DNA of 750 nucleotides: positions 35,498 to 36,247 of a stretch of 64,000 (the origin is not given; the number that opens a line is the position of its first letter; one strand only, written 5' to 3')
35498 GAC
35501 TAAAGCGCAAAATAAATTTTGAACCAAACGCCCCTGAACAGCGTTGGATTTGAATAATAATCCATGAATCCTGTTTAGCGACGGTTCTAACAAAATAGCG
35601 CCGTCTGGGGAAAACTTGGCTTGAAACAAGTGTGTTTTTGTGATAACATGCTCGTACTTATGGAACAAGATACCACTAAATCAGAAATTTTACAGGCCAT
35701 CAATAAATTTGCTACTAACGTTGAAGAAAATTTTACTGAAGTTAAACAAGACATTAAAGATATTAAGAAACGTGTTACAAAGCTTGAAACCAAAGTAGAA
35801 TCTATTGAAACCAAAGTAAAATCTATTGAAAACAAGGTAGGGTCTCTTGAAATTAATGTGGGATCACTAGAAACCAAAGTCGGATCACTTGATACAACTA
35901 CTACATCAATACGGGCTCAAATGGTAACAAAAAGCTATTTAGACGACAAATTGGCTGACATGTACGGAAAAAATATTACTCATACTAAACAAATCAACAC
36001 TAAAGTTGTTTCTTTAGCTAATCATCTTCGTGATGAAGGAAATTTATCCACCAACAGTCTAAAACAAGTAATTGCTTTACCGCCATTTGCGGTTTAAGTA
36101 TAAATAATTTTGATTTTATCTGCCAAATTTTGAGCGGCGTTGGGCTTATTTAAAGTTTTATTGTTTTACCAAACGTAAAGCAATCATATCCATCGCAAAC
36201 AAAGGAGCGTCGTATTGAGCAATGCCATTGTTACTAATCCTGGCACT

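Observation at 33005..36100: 0.5-kb direct repeats encoding variable heptad-repeat coiled-coil proteins flank an ATP-grasp plus TrmB cassette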

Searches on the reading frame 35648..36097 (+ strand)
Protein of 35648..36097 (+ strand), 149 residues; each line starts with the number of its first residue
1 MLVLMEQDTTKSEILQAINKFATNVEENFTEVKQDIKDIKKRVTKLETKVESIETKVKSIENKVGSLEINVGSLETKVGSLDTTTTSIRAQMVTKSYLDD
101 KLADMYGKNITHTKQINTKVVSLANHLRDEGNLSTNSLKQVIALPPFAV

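Call 8: search_protein_families(library=pfam, proteins=[window:35648-36097:+], max_evalue=1)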
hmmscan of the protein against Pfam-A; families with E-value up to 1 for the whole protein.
window:35648-36097:+ (149 aa): 121 families (the best 25 are shown)
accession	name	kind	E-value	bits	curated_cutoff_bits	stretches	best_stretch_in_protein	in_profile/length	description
PF23991.1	DUF7310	-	2.2e-08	34.9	40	1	15-82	5-71/83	Coiled-coil region of unknown function (DUF7310)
PF05531.17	NPV_P10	-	2.5e-06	28.3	29.8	2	30-80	7-60/75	Nucleopolyhedrovirus P10 protein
PF10152.14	CCDC53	-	3.5e-06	28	24.6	1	16-55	10-49/147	Subunit CCDC53 of WASH complex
PF16526.10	CLZ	-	5e-06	27.2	26.7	2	26-58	16-48/71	C-terminal leucine zipper domain of cyclic nucleotide-gated channels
PF10046.14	BLOC1_2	-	1.7e-05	25.6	33.4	1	13-86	20-89/96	Biogenesis of lysosome-related organelles complex-1 subunit 2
PF07889.17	DUF1664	-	2.3e-05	24.9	34.6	1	10-77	60-123/124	Protein of unknown function (DUF1664)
PF06009.19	Laminin_II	-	5.3e-05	23.7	33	1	13-100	3-90/138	Laminin Domain II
PF05929.16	Phage_GPO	-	0.00043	20.4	33.6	1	10-90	176-255/268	Phage capsid scaffolding protein (GPO) serine peptidase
PF04012.17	PspA_IM30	-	0.00048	20.2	33.9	1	25-120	82-174/220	PspA/IM30 family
PF16378.10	DUF4988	-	0.00056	20.2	30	2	33-61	2-30/183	Domain of unknown function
PF05377.16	FlaC_arch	-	0.00063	20.5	27.8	2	56-89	1-34/55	Flagella accessory protein C (FlaC)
PF00261.25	Tropomyosin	-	0.00085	19.3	38.6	1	5-85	130-211/242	Tropomyosin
PF10805.13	DUF2730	-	0.0012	19.3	24.9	1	27-90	33-91/102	Protein of unknown function (DUF2730)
PF04513.17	Baculo_PEP_C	-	0.0013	19.2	38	1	11-88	29-111/140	Baculovirus polyhedron envelope protein, PEP, C terminus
PF24554.1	DUF7603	-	0.0018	19.4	27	1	28-128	9-106/110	Domain of unknown function (DUF7603)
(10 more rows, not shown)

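Call 9: search_protein_families(library=phrogs, proteins=[window:35648-36097:+], max_evalue=1)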
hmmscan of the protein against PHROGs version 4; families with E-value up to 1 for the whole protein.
window:35648-36097:+ (149 aa): 122 families (the best 25 are shown)
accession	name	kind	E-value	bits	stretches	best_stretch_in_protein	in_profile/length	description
phrog_6324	-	unknown function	1.6e-06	29.4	1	31-68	23-60/94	-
phrog_1219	-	tail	1.6e-06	29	1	25-100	73-148/233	tail needle protein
phrog_12015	-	unknown function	3.1e-06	27.9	1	14-78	92-156/165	-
phrog_5553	-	unknown function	7.2e-06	27.2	1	23-88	10-75/114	-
phrog_38044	-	unknown function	8.8e-06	23.9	1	24-95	3126-3197/3576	-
phrog_4896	-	other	2e-05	25.2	1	8-95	184-274/291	glycerophosphoryl diester phosphodiesterase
phrog_7599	-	unknown function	2.3e-05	25.8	1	25-92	19-84/95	-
phrog_937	-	other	2.3e-05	25.7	2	20-85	11-81/115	hemolysin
phrog_6136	-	unknown function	3.6e-05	24.7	1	31-95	45-103/120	-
phrog_1193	-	other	7.9e-05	23.6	1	24-85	3-52/76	hemolysin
phrog_5328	-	unknown function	0.00012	23.5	1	16-89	19-92/101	-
phrog_1056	-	tail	0.00018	21.4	1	11-92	263-341/582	fibritin neck whisker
phrog_19577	-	head and packaging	0.00059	20.1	1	24-96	69-142/378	minor head protein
phrog_13576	-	other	0.00076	20.7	1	21-81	50-110/126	methyltransferase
phrog_1272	-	tail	0.00097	17.9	1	13-141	77-215/1606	tail length tape measure protein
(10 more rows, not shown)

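Call 10: find_homologous_proteins(query=window:35648-36097:+, max_evalue=0.001)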
Query window:35648-36097:+ (149 aa): 15 proteins with E <= 0.001 among 123 candidates.
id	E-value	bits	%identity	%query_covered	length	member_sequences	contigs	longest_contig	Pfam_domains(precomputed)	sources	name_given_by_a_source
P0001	6.0e-82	290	100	97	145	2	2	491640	PF16526.11,PF10046.15,PF10805.15,PF23991.2,PF07889.18,PF05531.18,PF10152.15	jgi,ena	jgi:chromosome segregation ATPase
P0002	8.4e-49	183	70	97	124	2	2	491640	PF23991.2,PF10152.15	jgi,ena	jgi:predicted nucleic acid-binding Zn-ribbon protein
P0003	6.0e-36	141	56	97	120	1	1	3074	-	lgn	-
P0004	7.9e-13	67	51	41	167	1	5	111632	PF01519.23,PF14197.12,PF04513.18,PF10779.15,PF27605.1,PF11839.14,PF26666.1,PF04728.19,PF16526.11,PF00170.27,PF11559.14,PF10805.15,PF23991.2,PF07889.18,PF13887.12,PF25994.1,PF16888.11,PF10046.15,PF25014.2,PF05531.18,PF16378.11,PF16326.11,PF11932.14,PF05377.18,PF08614.17,PF06825.18,PF04012.18,PF19220.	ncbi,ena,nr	ncbi:MAG: DUF2730 family protein [Lachnospiraceae bacterium]|nr:DUF2730 family protein [Lachnospirac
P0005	6.8e-12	64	38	57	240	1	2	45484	PF01519.23,PF04513.18,PF05911.17,PF10779.15,PF10046.15,PF25014.2,PF05531.18,PF04728.19,PF05557.19,PF06009.20,PF16526.11,PF05377.18,PF08614.17,PF11559.14,PF10805.15,PF06825.18,PF23991.2,PF04012.18,PF07889.18,PF00261.26,PF24161.2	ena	-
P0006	8.5e-9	54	39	73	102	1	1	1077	-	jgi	jgi:hypothetical protein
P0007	4.1e-8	51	59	36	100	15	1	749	PF10779.15,PF10046.15,PF12329.14,PF25014.2,PF28231.1,PF05531.18,PF16526.11,PF05377.18,PF10805.15,PF23991.2,PF04012.18,PF07889.18,PF00261.26,PF24161.2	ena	-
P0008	8.7e-8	50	52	36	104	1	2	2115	PF16526.11,PF05377.18,PF10805.15,PF23991.2,PF00261.26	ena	-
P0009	2.3e-7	49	47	40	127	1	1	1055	PF10779.15,PF27695.1,PF11559.14,PF23991.2,PF07889.18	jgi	-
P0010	3.5e-6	45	48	36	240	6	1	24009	PF05377.18,PF10805.15,PF23991.2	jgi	jgi:chromosome segregation ATPase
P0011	1.8e-5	43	43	41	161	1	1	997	PF10046.15,PF23991.2,PF07889.18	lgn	-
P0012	1.8e-4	40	33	68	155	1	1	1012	PF04513.18,PF10805.15,PF23991.2,PF07889.18,PF05531.18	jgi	jgi:peptidoglycan hydrolase CwlO-like protein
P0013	2.3e-4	39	50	32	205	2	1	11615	PF04513.18,PF23991.2,PF07889.18,PF05557.19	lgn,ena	-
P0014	3.3e-4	39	58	29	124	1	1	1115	PF16526.11,PF10779.15,PF08614.17,PF10046.15,PF23991.2,PF25014.2,PF00261.26,PF05531.18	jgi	jgi:chromosome segregation ATPase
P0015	3.7e-4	39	50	32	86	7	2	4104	PF05377.18,PF23991.2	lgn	-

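Call 14: find_encoding_contigs(protein=P0003, flank=5000)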
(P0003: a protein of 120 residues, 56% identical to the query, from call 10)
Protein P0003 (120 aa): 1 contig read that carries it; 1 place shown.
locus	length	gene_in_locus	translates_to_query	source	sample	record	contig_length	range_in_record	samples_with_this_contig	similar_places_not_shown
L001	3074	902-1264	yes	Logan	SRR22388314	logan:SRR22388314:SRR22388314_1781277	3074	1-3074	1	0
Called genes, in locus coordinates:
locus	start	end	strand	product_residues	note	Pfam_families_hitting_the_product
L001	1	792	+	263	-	?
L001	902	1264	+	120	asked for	-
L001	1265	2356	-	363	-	PF03033:Glyco_transf_28, PF04101:Glyco_tran_28_C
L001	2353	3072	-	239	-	?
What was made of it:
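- The orthologue L001 has no ATP-grasp (call 14).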

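Call 15: find_encoding_contigs(protein=P0001, flank=10000)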
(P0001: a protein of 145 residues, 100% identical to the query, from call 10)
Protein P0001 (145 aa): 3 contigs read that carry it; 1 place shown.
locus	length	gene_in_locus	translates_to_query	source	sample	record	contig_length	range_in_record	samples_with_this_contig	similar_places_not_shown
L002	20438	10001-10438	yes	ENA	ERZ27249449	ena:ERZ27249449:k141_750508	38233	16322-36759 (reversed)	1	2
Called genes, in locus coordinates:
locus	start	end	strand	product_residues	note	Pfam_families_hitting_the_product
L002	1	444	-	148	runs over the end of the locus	PF02502:LacAB_rpiB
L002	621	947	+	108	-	PF04480:DUF559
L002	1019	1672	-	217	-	PF13098:Thioredoxin_2 (faint), PF13462:Thioredoxin_4, PF01323:DSBA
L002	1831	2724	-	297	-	PF01565:FAD_binding_4, PF02873:MurB_C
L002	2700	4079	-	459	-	PF01225:Mur_ligase, PF08245:Mur_ligase_M, PF02875:Mur_ligase_C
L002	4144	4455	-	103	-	PF02498:Bro-N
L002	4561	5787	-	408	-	PF08245:Mur_ligase_M, PF27239:FOL3_C, PF02875:Mur_ligase_C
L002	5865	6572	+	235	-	-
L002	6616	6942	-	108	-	PF01909:NTP_transf_2, PF18765:Polbeta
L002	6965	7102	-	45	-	PF05168:HEPN (weak)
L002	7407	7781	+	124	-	PF23991:DUF7310 (weak), PF10152:CCDC53 (weak)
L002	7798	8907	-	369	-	PF13535:ATP-grasp_4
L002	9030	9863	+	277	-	PF01978:TrmB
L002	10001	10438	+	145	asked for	PF07889:DUF1664 (faint), PF10046:BLOC1_2 (faint), PF23991:DUF7310 (weak), PF05531:NPV_P10 (faint), PF10152:CCDC53 (faint), PF10805:DUF2730 (faint), PF16526:CLZ (faint)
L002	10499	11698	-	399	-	PF08241:Methyltransf_11 (weak)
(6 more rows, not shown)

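Call 20: find_related_loci(query=A2, collection=genome_contigs, flank=10000)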
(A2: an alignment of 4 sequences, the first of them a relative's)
Query A2 (145 aa) in genome_contigs; peptide patterns used: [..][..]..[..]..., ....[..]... (x = any residue, [..] = any of these).
507 stretches matched a pattern; 190 encode a relative of the query (tblastn E <= 1e-3); the best 80 are kept; 80 distinct loci.
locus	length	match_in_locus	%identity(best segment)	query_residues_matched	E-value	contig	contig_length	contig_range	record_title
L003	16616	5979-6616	35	1-144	2e-22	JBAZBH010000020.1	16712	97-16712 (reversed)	MAG: Patescibacteria group bacterium isolate SO_2017_GW1_108 NODE_12929_length_16712_cov_1.472294_OW334_2017, whole geno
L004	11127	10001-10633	30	3-144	7e-20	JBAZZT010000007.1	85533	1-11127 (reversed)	MAG: Patescibacteria group bacterium isolate SO_2017_GW3_23 scaffold_274_c1_OW296A_2017, whole genome shotgun sequence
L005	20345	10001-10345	31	3-145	4e-18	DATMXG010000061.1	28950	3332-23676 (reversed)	MAG TPA_asm: Candidatus Methylomirabilis sp. isolate SMAG_U13114 k141_35123, whole genome shotgun sequence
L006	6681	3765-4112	34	1-144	5e-18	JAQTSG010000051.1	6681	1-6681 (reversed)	MAG: Patescibacteria group bacterium isolate STB_181 NODE_33679_length_6681_cov_3.310955_Sandtown_B, whole genome shotgu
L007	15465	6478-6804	31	1-144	2e-17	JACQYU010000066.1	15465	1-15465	MAG: Candidatus Falkowbacteria bacterium isolate NC_groundwater_1549_Pr4_S-0.65um_40_6 SR1-18-Sp65_coassembly_scaffold_3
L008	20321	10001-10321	32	3-144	2e-17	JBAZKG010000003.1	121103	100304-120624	MAG: Patescibacteria group bacterium isolate SO_2017_LW4_138 scaffold_477_c1_LW137-91_2017, whole genome shotgun sequenc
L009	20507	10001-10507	26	3-143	2e-17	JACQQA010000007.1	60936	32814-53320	MAG: Candidatus Magasanikbacteria bacterium isolate NC_groundwater_1321_Ag_S-0.2um_45_150 S_p2_S4_coassembly_k141_238926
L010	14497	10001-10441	28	1-143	3e-17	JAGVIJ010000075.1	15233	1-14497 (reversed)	MAG: bacterium isolate DeMMO1_11 c_000000031914, whole genome shotgun sequence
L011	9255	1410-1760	35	7-144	4e-17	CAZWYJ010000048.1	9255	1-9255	MAG TPA_asm: uncultured Gammaproteobacteria bacterium isolate SRP294416_co1_128 genome assembly, contig: NODE_16866_leng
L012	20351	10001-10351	30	7-144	5e-17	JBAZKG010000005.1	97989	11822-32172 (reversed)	MAG: Patescibacteria group bacterium isolate SO_2017_LW4_138 scaffold_685_c1_LW137-91_2017, whole genome shotgun sequenc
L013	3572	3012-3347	32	5-144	8e-17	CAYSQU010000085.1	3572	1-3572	MAG TPA_asm: uncultured Gammaproteobacteria bacterium isolate binchicken_co387_4 genome assembly, contig: NODE_38629_len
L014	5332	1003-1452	28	1-143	1e-16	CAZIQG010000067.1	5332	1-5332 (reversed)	MAG TPA_asm: uncultured Gammaproteobacteria bacterium isolate SRP192515_co2_75 genome assembly, contig: NODE_14149_lengt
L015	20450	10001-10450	27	1-143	2e-16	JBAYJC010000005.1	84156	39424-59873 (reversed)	MAG: Patescibacteria group bacterium isolate SO_2016_GW1_46 scaffold00645_OW334_2016, whole genome shotgun sequence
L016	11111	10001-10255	40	1-99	6e-16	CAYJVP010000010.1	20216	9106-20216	MAG TPA_asm: uncultured Gammaproteobacteria bacterium isolate ERP125453_co1_234 genome assembly, contig: NODE_2592_lengt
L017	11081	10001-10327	30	7-143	1e-15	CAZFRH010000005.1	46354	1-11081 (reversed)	MAG TPA_asm: uncultured Gammaproteobacteria bacterium isolate binchicken_co128_233 genome assembly, contig: NODE_466_len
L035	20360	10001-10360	31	3-143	3e-13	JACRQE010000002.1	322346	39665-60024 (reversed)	MAG: Candidatus Uhrbacteria bacterium isolate NC_groundwater_2005_Pr3_S-0.65um_55_6 SR2-18-Sp65_coassembly_scaffold_8702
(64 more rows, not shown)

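Call 21: find_related_loci(query=A2, collection=metagenome_contigs, flank=10000)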
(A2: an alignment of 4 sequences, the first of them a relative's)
Query A2 (145 aa) in metagenome_contigs; peptide patterns used: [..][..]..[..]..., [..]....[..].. (x = any residue, [..] = any of these).
600 stretches matched a pattern (row limit reached: there are more); 165 encode a relative of the query (tblastn E <= 1e-3); the best 80 are kept; 80 distinct loci.
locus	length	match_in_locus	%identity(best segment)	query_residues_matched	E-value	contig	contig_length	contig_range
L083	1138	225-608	39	2-143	9e-24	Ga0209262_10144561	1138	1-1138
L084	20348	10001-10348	34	1-144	3e-23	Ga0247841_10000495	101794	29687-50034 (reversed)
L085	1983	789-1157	35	1-144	5e-23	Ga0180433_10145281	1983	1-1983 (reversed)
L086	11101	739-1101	37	3-144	9e-23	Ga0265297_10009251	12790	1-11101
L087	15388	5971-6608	35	1-144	1e-22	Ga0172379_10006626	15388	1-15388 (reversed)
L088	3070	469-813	34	1-143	3e-22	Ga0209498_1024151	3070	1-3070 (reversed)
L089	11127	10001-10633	30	3-144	4e-20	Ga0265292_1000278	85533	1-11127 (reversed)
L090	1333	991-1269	42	52-144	2e-19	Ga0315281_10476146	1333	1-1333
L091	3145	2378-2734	33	4-143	3e-19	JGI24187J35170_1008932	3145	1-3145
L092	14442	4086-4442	33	4-143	3e-19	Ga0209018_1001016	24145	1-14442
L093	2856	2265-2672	27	2-144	3e-18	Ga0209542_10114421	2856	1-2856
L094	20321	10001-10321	32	3-144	8e-18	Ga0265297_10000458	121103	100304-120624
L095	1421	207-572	28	9-144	1e-17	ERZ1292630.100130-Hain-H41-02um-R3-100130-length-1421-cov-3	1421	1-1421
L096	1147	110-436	29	1-144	3e-17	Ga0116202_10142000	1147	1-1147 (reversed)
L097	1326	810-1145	32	5-144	3e-17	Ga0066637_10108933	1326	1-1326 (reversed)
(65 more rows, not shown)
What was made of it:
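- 190 confirmed loci in species-representative genomes and 165 in metagenomes (calls 20, 21).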

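Call 26: search_protein_families(library=ncbifam, proteins=[window:35660-36097:+], max_evalue=1)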
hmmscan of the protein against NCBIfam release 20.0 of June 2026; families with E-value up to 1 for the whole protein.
window:35660-36097:+ (145 aa): 68 families (the best 25 are shown)
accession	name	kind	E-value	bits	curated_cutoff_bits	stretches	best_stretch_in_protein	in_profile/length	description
NF038218.1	IcmG_DotF_IVB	equivalog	1.8e-06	27.9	200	1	13-92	100-179/266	type IVB secretion system protein IcmG/DotF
NF040788.1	S-lay_SlaB_Mtsph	equivalog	1.9e-06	27.1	700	1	30-91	308-369/416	S-layer protein SlaB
NF045487.1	ASRP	equivalog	8.5e-06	24.7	300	1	7-102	361-459/593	archaea-specific SMC-related protein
TIGR02168.1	SMC_prok_B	equivalog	1.4e-05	23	567.35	1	11-135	835-959/1181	chromosome segregation protein SMC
NF047515.1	SpiroCoCo_C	equivalog_domain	4.4e-05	22.8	125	1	38-103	115-180/313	SpiroCoCo family coiled-coil protein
TIGR04523.1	Mplasa_alph_rch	subfamily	7.3e-05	20.9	270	1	6-84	493-573/745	helix-rich protein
TIGR02169.1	SMC_prok_A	equivalog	0.00018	19.3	729.4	1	15-99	840-924/1165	chromosome segregation protein SMC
NF047363.1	Zn_ribbon_CdsZ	equivalog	0.00028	20.4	275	1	7-115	28-128/251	zinc ribbon domain regulatory protein CdsZ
NF003034.1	PRK03918.1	equivalog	0.0004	18.5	700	1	14-101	191-281/878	DNA double-strand break repair ATPase Rad50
NF052682.1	morpho_FcmC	equivalog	0.00084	19.7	90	1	22-85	59-123/159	filament morphology membrane protein FcmC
NF002572.0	PRK02224.1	equivalog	0.0011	17.3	1087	1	13-124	332-443/888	DNA double-strand break repair ATPase Rad50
NF033885.1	conj_TraP_IncI1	equivalog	0.0012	18.7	135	1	5-93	75-163/217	conjugal transfer protein TraP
NF033930.1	pneumo_PspA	exception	0.0013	17.6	850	1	16-107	171-265/659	pneumococcal surface protein A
NF053563.1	Rkd4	equivalog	0.0013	17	860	1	12-62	325-375/747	arcadin-4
NF004428.0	PRK05771.2-1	equivalog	0.0016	16.6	766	1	11-108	103-196/680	V-type ATP synthase subunit I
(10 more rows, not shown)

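Call 43: predict_structure(alignment_id=A5)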
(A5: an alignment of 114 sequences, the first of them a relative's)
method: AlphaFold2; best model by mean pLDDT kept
length: 145 residues; sequences in the alignment: 114
mean_pLDDT: 89.6   pTM: 0.44
mean pLDDT of the five models: 89.6, 88.8, 88.6, 88.1, 85.4
residues with pLDDT >= 90: 86; 70-90: 52; 50-70: 6; < 50: 1
segments of 3 or more residues with pLDDT < 50: none
pLDDT, mean of each block of 10 residues (from residue 1): 73 93 96 98 98 97 93 90 80 87 90 89 92 88 71
secondary structure, 60 per line:
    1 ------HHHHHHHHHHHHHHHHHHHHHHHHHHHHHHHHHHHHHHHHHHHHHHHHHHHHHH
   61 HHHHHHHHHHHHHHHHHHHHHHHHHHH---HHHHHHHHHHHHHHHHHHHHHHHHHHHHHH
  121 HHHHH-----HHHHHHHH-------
elements in order: H7-87 H91-125 H131-138
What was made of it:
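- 35660..36097 (+): cc2: a 145-aa family member (P0001; NCBI MFA5994959.1 as the 149-aa call) with about 6 heptads. The AlphaFold2 model has pLDDT 89.6 with helices 7-87, 91-125 and 131-138 (call 43).
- On Graspetide / ATP-grasp RiPP system: The protein is predicted as a helical rod (call 43).
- AlphaFold2 model with a helix break exactly at MVT (call 43). The proteins are confidently predicted as long helices with conserved ends, not a leader plus core (call 43).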

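Call 46: fold_search(model_id=the predicted structure, library=pdb)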
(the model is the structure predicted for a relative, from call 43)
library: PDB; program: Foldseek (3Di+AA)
matches with E <= 10: 49; with E <= 0.001: 0
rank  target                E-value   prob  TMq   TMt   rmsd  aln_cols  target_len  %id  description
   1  8a22_Yj               1.9e+00  0.18  0.19  0.08  17.3        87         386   17  Structure of the mitochondrial ribosome from Polytomella magna (released 2022-11-16)
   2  8rn9_B                3.5e+00  0.18  0.20  0.05   8.4        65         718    8  Influenza B polymerase, replicase (from "Influenza B polymerase apo-trimer" | Local refinement) (released 2024-09-11)
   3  4oyd_B                3.8e+00  0.14  0.25  0.30  16.2        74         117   14  Crystal structure of a computationally designed inhibitor of an Epstein-Barr viral Bcl-2 protein (released 2014-07-09)
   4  4jyb_B                4.1e+00  0.10  0.20  0.10  14.3        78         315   14  MeaB, A Bacterial Homolog of MMAA, Bound to GMPPNP (released 2013-07-24)
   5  4jyb_A                4.4e+00  0.09  0.20  0.09  14.5        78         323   14  MeaB, A Bacterial Homolog of MMAA, Bound to GMPPNP (released 2013-07-24)
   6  8com_D                4.4e+00  0.03  0.18  0.23  13.9        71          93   14  Structure of the Nucleosome Core Particle from Trypanosoma brucei (released 2023-07-12)
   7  4lc1_B                4.7e+00  0.09  0.20  0.10  14.5        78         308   14  MeaB, A Bacterial Homolog of MMAA, Bound to GDP and crystallized in the presence of GDP and [AlF4]- (released 2013-09-25)
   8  9r1d_D                4.7e+00  0.02  0.12  0.17  13.5        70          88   14  Structure of the H3.V-H4.V variant nucleosome core particle from Trypanosoma brucei (released 2026-01-28)
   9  8e0m_K                5.0e+00  0.15  0.20  0.18   3.0        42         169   21  Homotrimeric variant of tcTRP9, BGL15 (released 2023-04-12)
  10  9a6f_B                5.4e+00  0.14  0.18  0.42  14.6        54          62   22  Integrative model of CODY-YPPF by crosslinking MS and deep learning (released 2024-09-18)
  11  5jsb_B                5.4e+00  0.13  0.26  0.31   8.9        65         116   17  Crystal structure of Mcl1-inhibitor complex (released 2016-11-16)
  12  4lc1_A                6.2e+00  0.14  0.20  0.10   9.0        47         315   11  MeaB, A Bacterial Homolog of MMAA, Bound to GDP and crystallized in the presence of GDP and [AlF4]- (released 2013-09-25)
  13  6a5r_h                6.2e+00  0.04  0.18  0.25  14.2        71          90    8  RNA polymerase II elongation complex stalled at SHL(-2) of the nucleosome (released 2018-10-03)
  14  8bf5_B                6.7e+00  0.28  0.20  0.04   1.0        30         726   13  Early transcription elongation state of influenza A/H7N9 polymerase stalled with incoming GTP analogue (released 2022-12-28)
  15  8vc9_F                6.7e+00  0.10  0.25  0.11   8.4        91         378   11  Hybrid response regulator LvrB from Leptospira / phosphorylated REC form (released 2024-12-18)
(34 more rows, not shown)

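Call 51: search_protein_families(library=padloc, proteins=[window:35660-36097:+], max_evalue=0.01)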
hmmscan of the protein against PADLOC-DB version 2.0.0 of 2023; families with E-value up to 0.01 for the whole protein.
window:35660-36097:+ (145 aa): 36 families (the best 25 are shown)
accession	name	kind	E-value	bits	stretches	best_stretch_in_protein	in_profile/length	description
PDLC00006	DruC1|DruC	-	0.00013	18.6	1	13-131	147-265/626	Unknown function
PDLC00507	JetC1|JetC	-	0.00014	18.3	1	11-129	763-880/1215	DUF3584 domain; MukB-like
PDLC02753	PbeC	-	0.00018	18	1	19-116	399-496/648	PbeC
PDLC04663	PDC-M46B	-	0.00019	18.6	1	20-135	278-390/483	-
PDLC04898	PDC-S06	-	0.0002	17.8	1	9-138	366-492/752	-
PDLC03865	LmuB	-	0.00033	17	1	11-125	377-728/1007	-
PDLC00503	JetC1|JetC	-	0.00036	16.7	1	6-115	698-808/1146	DUF3584 domain; MukB-like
PDLC02709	PbeC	-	0.00048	16.8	1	22-87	386-452/661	PbeC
PDLC02722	PbeC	-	0.00082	16.1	1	18-118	198-298/643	PbeC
PDLC00580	JetC3|JetC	-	0.00089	15.6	1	6-120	274-388/1068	DUF3584 domain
PDLC03859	LmuB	-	0.0011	16.2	1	9-115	346-443/611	-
PDLC00519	JetC1|JetC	-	0.0011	15.3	1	10-124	683-794/1097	DUF3584 domain; MukB-like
PDLC01177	CorA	-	0.0013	16.9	1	16-89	7-81/117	CorA-like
PDLC00518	JetC1|JetC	-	0.0013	14.6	1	11-131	685-802/1112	DUF3584 domain; MukB-like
PDLC05062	PDC-S66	-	0.0014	16.1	1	23-115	8-99/282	-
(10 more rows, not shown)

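Call 52: list_cluster_members(proteins=[P0001, P0002, P0003])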
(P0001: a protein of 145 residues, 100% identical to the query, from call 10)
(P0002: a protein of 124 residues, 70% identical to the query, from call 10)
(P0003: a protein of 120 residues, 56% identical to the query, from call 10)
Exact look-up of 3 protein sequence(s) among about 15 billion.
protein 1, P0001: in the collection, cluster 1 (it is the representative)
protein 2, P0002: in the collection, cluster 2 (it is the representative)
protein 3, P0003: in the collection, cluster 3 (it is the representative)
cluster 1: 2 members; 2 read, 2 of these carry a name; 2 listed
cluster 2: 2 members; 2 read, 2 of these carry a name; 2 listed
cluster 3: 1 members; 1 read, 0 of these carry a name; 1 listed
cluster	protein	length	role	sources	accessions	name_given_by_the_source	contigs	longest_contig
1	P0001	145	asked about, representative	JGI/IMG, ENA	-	chromosome segregation ATPase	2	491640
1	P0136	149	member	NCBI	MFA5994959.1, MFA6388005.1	MAG: hypothetical protein WCW27_01930 [Patescibacteria group bacterium]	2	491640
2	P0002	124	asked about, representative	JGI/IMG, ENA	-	predicted nucleic acid-binding Zn-ribbon protein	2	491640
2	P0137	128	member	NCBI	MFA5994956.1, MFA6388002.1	MAG: hypothetical protein WCW27_01915 [Patescibacteria group bacterium]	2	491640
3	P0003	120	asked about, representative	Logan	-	-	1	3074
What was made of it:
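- No hybrid cc protein appears among close homologues (calls 10, 52). The same proteins occur in JGI, ENA and NCBI records (calls 10, 52).
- Tried and rejected: The extra cluster members are only alternative start calls (call 52).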
